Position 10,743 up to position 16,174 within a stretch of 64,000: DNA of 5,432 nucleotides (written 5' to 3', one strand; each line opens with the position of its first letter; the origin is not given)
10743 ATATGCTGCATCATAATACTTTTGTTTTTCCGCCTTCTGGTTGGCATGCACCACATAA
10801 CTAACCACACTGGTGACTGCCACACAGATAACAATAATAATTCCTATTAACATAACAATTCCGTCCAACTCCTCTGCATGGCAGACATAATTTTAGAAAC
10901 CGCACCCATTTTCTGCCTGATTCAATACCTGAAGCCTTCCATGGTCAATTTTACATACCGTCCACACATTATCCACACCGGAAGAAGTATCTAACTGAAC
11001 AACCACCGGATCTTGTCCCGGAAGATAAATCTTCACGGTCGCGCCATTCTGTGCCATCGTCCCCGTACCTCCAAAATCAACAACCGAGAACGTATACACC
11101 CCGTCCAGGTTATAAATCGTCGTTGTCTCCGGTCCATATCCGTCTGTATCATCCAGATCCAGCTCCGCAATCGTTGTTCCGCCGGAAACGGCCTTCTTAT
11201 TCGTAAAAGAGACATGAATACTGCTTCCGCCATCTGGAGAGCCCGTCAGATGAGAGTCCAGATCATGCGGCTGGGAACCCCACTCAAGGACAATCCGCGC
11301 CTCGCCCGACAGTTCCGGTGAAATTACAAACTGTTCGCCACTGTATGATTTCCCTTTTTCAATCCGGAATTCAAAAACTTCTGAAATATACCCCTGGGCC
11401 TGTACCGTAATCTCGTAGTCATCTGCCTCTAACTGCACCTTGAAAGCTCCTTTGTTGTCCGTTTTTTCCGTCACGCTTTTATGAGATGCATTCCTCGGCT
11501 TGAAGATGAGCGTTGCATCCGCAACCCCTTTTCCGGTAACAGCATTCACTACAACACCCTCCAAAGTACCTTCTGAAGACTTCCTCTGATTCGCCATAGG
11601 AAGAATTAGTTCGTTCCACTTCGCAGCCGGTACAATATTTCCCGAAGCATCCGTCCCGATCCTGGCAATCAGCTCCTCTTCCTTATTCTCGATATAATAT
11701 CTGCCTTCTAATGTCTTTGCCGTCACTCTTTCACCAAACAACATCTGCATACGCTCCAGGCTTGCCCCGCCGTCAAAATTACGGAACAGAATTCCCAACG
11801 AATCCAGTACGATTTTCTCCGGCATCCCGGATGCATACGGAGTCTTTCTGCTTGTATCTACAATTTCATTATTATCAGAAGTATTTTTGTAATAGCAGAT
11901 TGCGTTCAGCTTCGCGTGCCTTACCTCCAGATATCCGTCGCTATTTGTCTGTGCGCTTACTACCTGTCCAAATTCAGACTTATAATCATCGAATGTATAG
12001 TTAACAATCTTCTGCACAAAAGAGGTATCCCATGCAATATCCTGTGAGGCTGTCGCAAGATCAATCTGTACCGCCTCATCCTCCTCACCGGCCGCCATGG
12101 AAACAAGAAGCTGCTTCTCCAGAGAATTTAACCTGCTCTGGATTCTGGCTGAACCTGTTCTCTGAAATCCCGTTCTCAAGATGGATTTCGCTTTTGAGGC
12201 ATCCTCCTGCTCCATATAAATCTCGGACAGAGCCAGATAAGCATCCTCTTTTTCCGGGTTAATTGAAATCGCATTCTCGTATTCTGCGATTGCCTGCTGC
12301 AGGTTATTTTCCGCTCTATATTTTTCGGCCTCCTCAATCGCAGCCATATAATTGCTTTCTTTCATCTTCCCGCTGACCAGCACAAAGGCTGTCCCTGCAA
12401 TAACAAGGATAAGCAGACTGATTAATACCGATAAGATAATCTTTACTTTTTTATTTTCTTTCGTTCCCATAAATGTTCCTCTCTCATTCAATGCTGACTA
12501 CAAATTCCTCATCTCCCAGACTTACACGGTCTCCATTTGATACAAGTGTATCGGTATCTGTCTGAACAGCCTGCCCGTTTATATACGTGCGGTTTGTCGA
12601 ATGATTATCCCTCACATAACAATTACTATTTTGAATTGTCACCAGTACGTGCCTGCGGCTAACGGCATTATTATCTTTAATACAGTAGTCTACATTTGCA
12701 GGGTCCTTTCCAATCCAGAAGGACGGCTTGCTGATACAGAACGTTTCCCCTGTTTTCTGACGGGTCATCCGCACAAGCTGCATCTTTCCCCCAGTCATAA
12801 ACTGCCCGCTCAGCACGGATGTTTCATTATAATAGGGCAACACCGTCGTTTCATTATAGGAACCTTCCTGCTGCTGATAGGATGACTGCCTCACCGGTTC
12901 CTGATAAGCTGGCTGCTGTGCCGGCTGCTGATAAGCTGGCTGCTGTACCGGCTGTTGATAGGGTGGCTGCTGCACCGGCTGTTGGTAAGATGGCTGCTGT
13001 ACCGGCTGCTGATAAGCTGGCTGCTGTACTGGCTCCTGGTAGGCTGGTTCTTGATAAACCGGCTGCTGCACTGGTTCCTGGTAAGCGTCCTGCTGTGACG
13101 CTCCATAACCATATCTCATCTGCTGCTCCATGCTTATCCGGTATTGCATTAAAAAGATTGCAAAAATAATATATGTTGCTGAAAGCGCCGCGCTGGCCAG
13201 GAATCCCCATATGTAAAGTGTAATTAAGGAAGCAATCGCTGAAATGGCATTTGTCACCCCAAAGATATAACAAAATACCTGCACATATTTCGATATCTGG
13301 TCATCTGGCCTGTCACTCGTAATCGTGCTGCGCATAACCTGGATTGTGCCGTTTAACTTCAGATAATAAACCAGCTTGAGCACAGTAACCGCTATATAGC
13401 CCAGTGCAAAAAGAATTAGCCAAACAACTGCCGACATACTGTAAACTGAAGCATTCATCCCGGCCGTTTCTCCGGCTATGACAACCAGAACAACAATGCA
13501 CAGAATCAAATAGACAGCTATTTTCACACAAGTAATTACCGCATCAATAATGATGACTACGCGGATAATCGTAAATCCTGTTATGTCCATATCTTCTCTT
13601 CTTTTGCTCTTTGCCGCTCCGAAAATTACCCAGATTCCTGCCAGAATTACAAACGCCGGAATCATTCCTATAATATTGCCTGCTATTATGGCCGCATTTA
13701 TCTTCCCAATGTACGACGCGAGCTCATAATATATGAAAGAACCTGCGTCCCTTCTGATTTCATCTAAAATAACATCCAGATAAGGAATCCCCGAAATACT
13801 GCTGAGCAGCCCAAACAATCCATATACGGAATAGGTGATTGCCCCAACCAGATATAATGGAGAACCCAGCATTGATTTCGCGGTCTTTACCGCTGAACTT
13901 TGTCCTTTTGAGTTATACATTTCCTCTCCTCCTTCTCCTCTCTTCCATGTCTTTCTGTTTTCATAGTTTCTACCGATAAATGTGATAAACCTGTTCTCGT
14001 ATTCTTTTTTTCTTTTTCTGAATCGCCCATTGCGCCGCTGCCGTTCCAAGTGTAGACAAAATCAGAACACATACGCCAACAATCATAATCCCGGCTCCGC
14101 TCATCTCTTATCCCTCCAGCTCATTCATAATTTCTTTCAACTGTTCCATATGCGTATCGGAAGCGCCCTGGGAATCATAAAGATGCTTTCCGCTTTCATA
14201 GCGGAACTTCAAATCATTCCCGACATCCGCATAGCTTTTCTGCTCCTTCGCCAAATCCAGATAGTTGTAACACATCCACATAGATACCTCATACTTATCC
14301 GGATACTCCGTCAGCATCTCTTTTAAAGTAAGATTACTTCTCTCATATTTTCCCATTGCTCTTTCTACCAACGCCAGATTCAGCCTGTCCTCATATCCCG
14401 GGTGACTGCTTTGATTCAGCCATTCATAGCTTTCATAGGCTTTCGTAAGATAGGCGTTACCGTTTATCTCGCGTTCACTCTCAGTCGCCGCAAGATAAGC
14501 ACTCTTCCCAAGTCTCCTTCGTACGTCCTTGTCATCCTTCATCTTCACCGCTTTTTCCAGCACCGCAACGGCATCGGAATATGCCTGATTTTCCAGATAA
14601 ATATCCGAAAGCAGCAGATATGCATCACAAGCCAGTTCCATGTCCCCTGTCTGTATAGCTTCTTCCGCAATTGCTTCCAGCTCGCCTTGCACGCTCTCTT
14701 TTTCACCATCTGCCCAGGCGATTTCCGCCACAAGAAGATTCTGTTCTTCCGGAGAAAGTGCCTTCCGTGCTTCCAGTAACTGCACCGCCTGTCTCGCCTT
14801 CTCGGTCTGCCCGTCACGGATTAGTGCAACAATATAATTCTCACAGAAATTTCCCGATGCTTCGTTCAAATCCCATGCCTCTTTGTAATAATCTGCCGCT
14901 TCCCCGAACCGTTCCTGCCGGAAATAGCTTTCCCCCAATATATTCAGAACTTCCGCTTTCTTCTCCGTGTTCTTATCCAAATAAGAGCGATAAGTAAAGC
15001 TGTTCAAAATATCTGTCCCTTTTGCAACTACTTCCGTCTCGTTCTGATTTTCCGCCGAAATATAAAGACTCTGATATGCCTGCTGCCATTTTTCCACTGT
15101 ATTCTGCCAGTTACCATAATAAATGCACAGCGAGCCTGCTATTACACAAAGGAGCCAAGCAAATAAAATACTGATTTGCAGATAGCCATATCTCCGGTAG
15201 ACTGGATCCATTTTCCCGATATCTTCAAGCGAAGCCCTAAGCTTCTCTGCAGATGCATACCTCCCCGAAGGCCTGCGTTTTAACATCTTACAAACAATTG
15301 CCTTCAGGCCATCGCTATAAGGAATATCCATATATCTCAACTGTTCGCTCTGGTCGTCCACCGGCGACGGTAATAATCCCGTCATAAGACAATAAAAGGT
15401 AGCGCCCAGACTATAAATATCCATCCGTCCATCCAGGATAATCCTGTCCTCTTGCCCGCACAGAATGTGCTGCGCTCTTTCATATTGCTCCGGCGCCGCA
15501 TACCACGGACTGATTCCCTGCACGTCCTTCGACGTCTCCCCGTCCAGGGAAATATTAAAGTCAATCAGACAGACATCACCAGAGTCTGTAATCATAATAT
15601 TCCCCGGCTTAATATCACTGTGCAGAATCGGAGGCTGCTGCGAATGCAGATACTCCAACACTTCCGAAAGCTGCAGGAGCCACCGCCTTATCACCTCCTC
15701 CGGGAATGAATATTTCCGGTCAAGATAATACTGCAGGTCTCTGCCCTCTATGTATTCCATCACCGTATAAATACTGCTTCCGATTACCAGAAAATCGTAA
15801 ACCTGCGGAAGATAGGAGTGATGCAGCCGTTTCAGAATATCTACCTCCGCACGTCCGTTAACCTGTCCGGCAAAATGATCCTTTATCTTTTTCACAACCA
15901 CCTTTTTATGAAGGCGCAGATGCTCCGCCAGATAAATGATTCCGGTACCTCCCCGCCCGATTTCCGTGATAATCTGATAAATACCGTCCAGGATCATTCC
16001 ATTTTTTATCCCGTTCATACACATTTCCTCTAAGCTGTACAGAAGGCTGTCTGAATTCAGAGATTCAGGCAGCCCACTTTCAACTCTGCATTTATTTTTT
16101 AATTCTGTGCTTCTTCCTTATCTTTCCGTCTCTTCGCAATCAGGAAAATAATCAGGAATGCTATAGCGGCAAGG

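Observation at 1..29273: T7SSb-like secretion locus in which kinases, a phosphatase and FHA proteins stand where EssA/EssB/EsaA would be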

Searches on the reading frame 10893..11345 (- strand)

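Call 54: search_protein_families(library=pfam, max_evalue=10, proteins=[window:10893-11345:-])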
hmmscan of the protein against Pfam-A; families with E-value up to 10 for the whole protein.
window:10893-11345:- (150 aa): 4 families
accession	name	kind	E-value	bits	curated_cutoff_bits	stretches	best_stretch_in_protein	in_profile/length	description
PF17222.9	Peptidase_C107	-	0.045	13.2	25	1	91-136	150-196/314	Viral cysteine endopeptidase C107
PF22847.2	BT_3657-like_N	-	0.18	12.1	27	1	44-99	73-130/168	Arabinosidase BT_3657-like, N-terminal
PF02751.19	TFIIA_gamma_C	-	0.2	12.3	27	0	80-91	10-21/43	Transcription initiation factor IIA, gamma subunit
PF19079.5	CFSR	-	0.26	12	27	1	68-101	14-47/49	Collagen-flanked surface repeat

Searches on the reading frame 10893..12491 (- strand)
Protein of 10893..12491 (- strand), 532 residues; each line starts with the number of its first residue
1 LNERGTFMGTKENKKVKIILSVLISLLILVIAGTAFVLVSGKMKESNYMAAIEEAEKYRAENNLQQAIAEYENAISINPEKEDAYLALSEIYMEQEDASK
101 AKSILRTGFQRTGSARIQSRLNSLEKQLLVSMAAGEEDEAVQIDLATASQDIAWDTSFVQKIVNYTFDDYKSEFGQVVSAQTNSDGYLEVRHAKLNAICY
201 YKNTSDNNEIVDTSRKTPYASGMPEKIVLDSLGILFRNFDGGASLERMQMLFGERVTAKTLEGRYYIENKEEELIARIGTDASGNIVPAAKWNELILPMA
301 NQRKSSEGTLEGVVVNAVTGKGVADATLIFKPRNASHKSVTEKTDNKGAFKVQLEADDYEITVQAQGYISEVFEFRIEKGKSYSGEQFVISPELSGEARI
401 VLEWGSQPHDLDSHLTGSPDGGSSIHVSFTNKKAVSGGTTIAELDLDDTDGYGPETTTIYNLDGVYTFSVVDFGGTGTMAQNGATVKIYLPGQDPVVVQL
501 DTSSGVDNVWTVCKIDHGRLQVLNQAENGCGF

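Call 4: search_protein_families(library=pfam, max_evalue=0.01, proteins=[window:10893-12491:-])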
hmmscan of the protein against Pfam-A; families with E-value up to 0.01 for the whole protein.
window:10893-12491:- (532 aa): 9 families
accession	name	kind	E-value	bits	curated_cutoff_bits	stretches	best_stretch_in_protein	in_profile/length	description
PF14559.12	TPR_19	-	9.2e-09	36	25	1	59-110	2-53/68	Tetratricopeptide repeat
PF13620.12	CarboxypepD_reg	-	9.5e-09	35.9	32.3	1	309-382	1-74/82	Carboxypeptidase regulatory-like domain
PF13414.12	TPR_11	-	3.7e-07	30.2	26.8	1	57-95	3-41/42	TPR repeat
PF13715.12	CarbopepD_reg_2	-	3.5e-06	27.4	32.2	1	311-382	2-69/88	CarboxypepD_reg-like domain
PF17874.7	TPR_MalT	-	0.00017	21.5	45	1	46-141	78-181/336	MalT-like TPR region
PF13181.12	TPR_8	-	0.00048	20.5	25.7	0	58-80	11-33/34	Tetratricopeptide repeat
PF07719.23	TPR_2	-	0.00087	19.7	27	0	53-80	6-33/34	Tetratricopeptide repeat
PF25063.1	ARM_TT21_C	-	0.0087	16.4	35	0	58-107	31-80/209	Tetratricopeptide repeat protein 21 C-terminal ARM domain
PF24107.1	DUF7382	-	0.0097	16.2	27.4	0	312-352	24-64/65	Domain of unknown function (DUF7382)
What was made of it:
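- Checked: The TPR/CarboxypepD_reg protein is at 10893-12491 (call 4).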

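Call 6: search_protein_families(library=ncbifam, max_evalue=0.01, proteins=[window:10893-12491:-])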
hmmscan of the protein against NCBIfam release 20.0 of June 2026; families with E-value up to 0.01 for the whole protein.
window:10893-12491:- (532 aa): 9 families
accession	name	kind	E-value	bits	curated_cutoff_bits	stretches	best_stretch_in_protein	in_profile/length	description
TIGR02521.1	type_IV_pilW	equivalog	1.1e-06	28.4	154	1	48-108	31-91/234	type IV pilus biogenesis/stability protein PilW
TIGR02917.1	PEP_TPR_lipo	equivalog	4.9e-06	24.7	312.2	1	44-108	495-559/899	XrtA/PEP-CTERM system TPR-repeat protein PrsT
NF033920.0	C39_PA2778_fam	equivalog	0.00051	19.5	150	1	42-114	153-222/255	PA2778 family cysteine peptidase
NF053607.1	CHU_0125_OmpA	equivalog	0.00055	18.6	620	1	46-128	51-133/639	CHU_0125 family OmpA-like outer membrane integrity protein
TIGR02552.1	LcrH_SycD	equivalog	0.00076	19.2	104.8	1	38-116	44-120/136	SycD/LcrH family type III secretion system chaperone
NF004285.1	PRK05696.1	equivalog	0.0021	17.9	179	1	10-68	13-69/171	flagellar basal body-associated protein FliL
NF008520.0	PRK11447.1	equivalog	0.0023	15.8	858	1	53-107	356-662/1157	cellulose synthase complex outer membrane protein BcsC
NF033762.1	social_mot_Tgl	equivalog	0.0035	16.7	225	0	21-89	6-72/252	social motility TPR repeat lipoprotein Tgl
NF052230.1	T9SS_PorE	exception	0.0036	15.6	600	1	39-111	48-120/648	PorE family type IX secretion system protein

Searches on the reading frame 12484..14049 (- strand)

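Call 4: search_protein_families(library=pfam, max_evalue=0.01, proteins=[window:12484-14049:-])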
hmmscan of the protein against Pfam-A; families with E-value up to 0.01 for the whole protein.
window:12484-14049:- (521 aa): 2 families
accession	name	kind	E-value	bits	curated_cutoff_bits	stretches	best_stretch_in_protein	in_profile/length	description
PF00498.31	FHA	-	4.9e-14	52.9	20.7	1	445-512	2-67/67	FHA domain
PF16697.10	Yop-YscD_cpl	-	3.3e-09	37.3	33.2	1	432-518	7-90/94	Inner membrane component of T3SS, cytoplasmic domain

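Call 6: search_protein_families(library=ncbifam, max_evalue=0.01, proteins=[window:12484-14049:-])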
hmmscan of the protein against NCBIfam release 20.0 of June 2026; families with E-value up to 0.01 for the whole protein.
window:12484-14049:- (521 aa): 4 families
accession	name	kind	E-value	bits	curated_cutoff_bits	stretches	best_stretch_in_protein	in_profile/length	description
NF041660.2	oxygluDhInhib_OdhI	equivalog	3.4e-07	30.2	200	1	419-513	33-122/130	oxoglutarate dehydrogenase inhibitor Odhl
TIGR03354.1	VI_FHA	hypoth_equivalog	1.4e-06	28.4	120.25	1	438-520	20-103/420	type VI secretion system-associated FHA domain protein TagH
NF049868.1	FhaB_Rv0019c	equivalog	1.5e-06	28.4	125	1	422-513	66-153/158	FHA domain-containing protein FhaB/FipA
NF052573.1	HisKinEspAMyxo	equivalog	2.9e-06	25.6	1400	1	433-513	37-113/755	serine histidine kinase EspA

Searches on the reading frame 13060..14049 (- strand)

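Call 54: search_protein_families(library=pfam, max_evalue=10, proteins=[window:13060-14049:-])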
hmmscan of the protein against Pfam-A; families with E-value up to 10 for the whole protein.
window:13060-14049:- (330 aa): 2 families
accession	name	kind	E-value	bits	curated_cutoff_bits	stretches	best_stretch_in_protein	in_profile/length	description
PF25637.1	DUF7942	-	1.6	9.1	26.7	1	179-222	15-57/104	Family of unknown function (DUF7942)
PF25147.1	Ribophorin_II_C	-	7.7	7.7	27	1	179-233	15-69/99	Ribophorin_II, C-terminal domain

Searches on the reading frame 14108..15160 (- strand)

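Call 54: search_protein_families(library=pfam, max_evalue=10, proteins=[window:14108-15160:-])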
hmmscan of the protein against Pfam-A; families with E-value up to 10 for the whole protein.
window:14108-15160:- (350 aa): 20 families
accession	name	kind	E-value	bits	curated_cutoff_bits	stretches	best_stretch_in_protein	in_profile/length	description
PF14559.12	TPR_19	-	6.4e-12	46.1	25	3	80-140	2-62/68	Tetratricopeptide repeat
PF07719.23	TPR_2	-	1.8e-09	37.4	27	2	69-95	1-27/34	Tetratricopeptide repeat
PF13432.12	TPR_16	-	1.4e-08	35.5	32.7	2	57-95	20-57/65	Tetratricopeptide repeat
PF13428.12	TPR_14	-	4.2e-08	33.5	23.5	2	179-219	2-43/44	Tetratricopeptide repeat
PF13424.12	TPR_12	-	3.1e-07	30.9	30.1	2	57-97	33-73/77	Tetratricopeptide repeat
PF13374.12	TPR_10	-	2.8e-06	27.6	27.5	1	69-100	2-33/42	Tetratricopeptide repeat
PF13181.12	TPR_8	-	2.8e-06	27.5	25.7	2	179-209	2-32/34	Tetratricopeptide repeat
PF23914.1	TPR_CcmH_CycH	-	3.4e-06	27.4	42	2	22-143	2-124/158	Cytochrome c-type biogenesis protein H TPR domain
PF13174.12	TPR_6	-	4.9e-06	27.3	26.3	2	260-288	4-32/33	Tetratricopeptide repeat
PF00515.34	TPR_1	-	8.7e-06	25.8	27.8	1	69-95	1-27/34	Tetratricopeptide repeat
PF25063.1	ARM_TT21_C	-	5.8e-05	23.5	35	2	114-207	29-124/209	Tetratricopeptide repeat protein 21 C-terminal ARM domain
PF10516.15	SHNi-TPR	-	0.00029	20.7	21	2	179-208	2-31/38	SHNi-TPR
PF25060.1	ARM_TT21_2nd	-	0.0019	18.1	27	1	62-152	53-139/270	Tetratricopeptide repeat protein 21 second ARM domain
PF13176.12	TPR_7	-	0.0052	17.2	27.9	2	180-209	1-32/36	Tetratricopeptide repeat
PF12895.13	ANAPC3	-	0.0053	17.5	27.2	2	68-123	22-76/82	Anaphase-promoting complex, cyclosome, subunit 3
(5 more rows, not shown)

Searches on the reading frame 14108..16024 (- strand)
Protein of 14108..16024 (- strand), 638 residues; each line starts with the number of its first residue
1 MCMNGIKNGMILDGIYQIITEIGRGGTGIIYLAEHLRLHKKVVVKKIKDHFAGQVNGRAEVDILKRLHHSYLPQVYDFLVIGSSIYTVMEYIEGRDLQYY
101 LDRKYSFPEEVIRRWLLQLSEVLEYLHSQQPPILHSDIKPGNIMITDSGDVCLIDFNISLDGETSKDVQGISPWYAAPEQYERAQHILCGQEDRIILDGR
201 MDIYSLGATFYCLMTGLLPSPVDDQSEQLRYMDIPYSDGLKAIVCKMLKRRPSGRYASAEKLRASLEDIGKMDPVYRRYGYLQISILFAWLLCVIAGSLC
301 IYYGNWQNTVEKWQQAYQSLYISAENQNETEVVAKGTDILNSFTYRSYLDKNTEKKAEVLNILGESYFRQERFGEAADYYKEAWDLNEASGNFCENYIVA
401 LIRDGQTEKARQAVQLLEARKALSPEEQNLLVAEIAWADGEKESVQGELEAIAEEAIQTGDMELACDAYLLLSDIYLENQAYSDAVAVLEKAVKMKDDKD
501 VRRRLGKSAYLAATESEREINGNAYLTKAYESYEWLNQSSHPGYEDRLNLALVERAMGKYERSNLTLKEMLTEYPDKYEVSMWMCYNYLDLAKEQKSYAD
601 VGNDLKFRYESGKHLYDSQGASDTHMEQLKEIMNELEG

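Call 4: search_protein_families(library=pfam, max_evalue=0.01, proteins=[window:14108-16024:-])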
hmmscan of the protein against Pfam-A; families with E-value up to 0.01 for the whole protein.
window:14108-16024:- (638 aa): 18 families
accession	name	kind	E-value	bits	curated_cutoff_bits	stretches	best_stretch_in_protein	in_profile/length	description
PF00069.31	Pkinase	-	6.2e-40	137.7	31.7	1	16-259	1-255/263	Protein kinase domain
PF07714.23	PK_Tyr_Ser-Thr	-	9.7e-18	64.8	23.1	1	18-223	3-208/258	Protein tyrosine and serine/threonine kinase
PF14559.12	TPR_19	-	8e-11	42.6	25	1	368-428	2-62/68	Tetratricopeptide repeat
PF07719.23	TPR_2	-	1.6e-08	34.5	27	1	357-383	1-27/34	Tetratricopeptide repeat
PF13432.12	TPR_16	-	4.5e-08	33.8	32.7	1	345-383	20-57/65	Tetratricopeptide repeat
PF13428.12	TPR_14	-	1.2e-06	29.1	23.5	0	467-507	2-43/44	Tetratricopeptide repeat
PF13181.12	TPR_8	-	1.3e-06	28.6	25.7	1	467-497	2-32/34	Tetratricopeptide repeat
PF01636.29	APH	-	1.9e-06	28.2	23.2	1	115-162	146-200/239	Phosphotransferase enzyme family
PF13424.12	TPR_12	-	2.7e-06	27.9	30.1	1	345-385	33-73/77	Tetratricopeptide repeat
PF23914.1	TPR_CcmH_CycH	-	1.1e-05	25.8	42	1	310-431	2-124/158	Cytochrome c-type biogenesis protein H TPR domain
PF13174.12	TPR_6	-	4.8e-05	24.2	26.3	0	548-576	4-32/33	Tetratricopeptide repeat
PF03109.22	ABC1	-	6.8e-05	22.6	22.9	1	65-161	125-216/244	ABC1 atypical kinase-like domain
PF00515.34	TPR_1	-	7.9e-05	22.7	27.8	1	357-383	1-27/34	Tetratricopeptide repeat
PF13374.12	TPR_10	-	0.00016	22.1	27.5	0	357-388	2-33/42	Tetratricopeptide repeat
PF25063.1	ARM_TT21_C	-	0.0004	20.8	35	0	402-495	29-124/209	Tetratricopeptide repeat protein 21 C-terminal ARM domain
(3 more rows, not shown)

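Call 6: search_protein_families(library=ncbifam, max_evalue=0.01, proteins=[window:14108-16024:-])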
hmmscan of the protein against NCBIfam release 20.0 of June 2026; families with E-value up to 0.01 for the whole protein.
window:14108-16024:- (638 aa): 25 families
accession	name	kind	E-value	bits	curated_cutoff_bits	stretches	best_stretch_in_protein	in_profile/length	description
NF033483.0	PknB_PASTA_kin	equivalog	1.8e-37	129.6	450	1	9-272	2-271/563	Stk1 family PASTA domain-containing Ser/Thr kinase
NF047741.1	antiphage_MADS6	equivalog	7.6e-30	104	460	2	6-129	487-610/612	methylation-associated defense system protein kinase MAD6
NF038150.1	lanthi_synth_IV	equivalog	2.6e-29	102.2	650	1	9-267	184-454/851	class IV lanthionine synthetase LanL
NF052427.1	StpK7MSMEG_1200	equivalog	1.3e-16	60.2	900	1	14-229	7-218/601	serine/threonine protein kinase StpK7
NF038151.1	lanthi_synth_III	equivalog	1.1e-14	53.8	575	1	16-211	222-420/833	class III lanthionine synthetase LanKC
NF009651.0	PRK13184.1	equivalog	2.5e-14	52.3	839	1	16-167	4-168/932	serine/threonine-protein kinase PknD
NF033442.0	BREX_PglW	equivalog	8.7e-14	50.2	990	1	7-159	505-660/1391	BREX system serine/threonine kinase PglW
NF058632.1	SerThrKinPrkT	equivalog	3.4e-11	42.7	280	1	15-148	22-153/322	serine/threonine protein kinase PrkT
TIGR03903.1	TOMM_kin_cyc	equivalog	5e-11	41.2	705.75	1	58-180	26-160/1267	TOMM system kinase/cyclase fusion protein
TIGR03724.2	arch_bud32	equivalog_domain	6.6e-07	29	125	1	58-160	41-132/193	KEOPS complex kinase/ATPase Bud32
TIGR02917.1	PEP_TPR_lipo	equivalog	7.7e-06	24.1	312.2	1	347-425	693-767/899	XrtA/PEP-CTERM system TPR-repeat protein PrsT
NF043056.1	T4SS_LegK1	equivalog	1.2e-05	24.1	550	1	57-184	125-264/516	Dot/Icm T4SS effector kinase LegK1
TIGR00540.1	TPR_hemY_coli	hypoth_equivalog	1.5e-05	24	142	1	397-507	267-367/385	heme biosynthesis-associated TPR protein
NF011463.0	PRK14879.1-4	equivalog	1.9e-05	24.2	188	1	36-159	45-160/237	Kae1-associated kinase Bud32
NF053615.1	SerThrKinAfsKStmc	equivalog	4.6e-05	22.2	1300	1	14-219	13-212/809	protein serine/threonine kinase AfsK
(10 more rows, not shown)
